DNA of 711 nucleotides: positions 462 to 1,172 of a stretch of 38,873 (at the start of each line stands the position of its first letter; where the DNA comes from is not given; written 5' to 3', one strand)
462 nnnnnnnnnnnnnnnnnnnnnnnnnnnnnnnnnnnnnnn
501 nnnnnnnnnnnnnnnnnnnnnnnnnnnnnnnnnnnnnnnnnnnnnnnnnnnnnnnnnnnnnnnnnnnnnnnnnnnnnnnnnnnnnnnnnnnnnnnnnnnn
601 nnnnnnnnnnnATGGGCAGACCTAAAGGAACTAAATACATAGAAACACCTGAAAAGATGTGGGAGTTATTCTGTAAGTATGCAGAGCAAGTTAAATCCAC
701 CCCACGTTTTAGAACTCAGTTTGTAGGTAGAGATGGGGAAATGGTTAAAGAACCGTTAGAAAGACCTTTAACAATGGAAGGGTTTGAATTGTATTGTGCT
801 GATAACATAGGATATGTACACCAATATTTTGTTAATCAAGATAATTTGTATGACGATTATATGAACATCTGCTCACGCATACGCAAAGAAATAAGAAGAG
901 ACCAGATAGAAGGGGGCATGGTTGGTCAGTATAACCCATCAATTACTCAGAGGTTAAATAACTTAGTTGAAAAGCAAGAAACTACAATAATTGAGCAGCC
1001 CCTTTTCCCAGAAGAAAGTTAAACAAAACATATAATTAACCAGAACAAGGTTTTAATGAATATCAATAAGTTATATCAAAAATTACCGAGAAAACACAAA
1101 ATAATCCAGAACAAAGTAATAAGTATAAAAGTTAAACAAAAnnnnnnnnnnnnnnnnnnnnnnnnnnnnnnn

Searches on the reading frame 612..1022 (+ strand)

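Call 83: search_protein_families(library=pfam, proteins=[window:612-1022:+], max_evalue=0.01)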
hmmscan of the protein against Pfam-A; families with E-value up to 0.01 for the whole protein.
window:612-1022:+ (136 aa): 1 family
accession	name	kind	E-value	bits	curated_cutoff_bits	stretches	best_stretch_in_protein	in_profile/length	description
PF16677.11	GP3_package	-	1.1e-09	38.8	29.4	1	9-123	5-104/105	DNA-packaging protein gp3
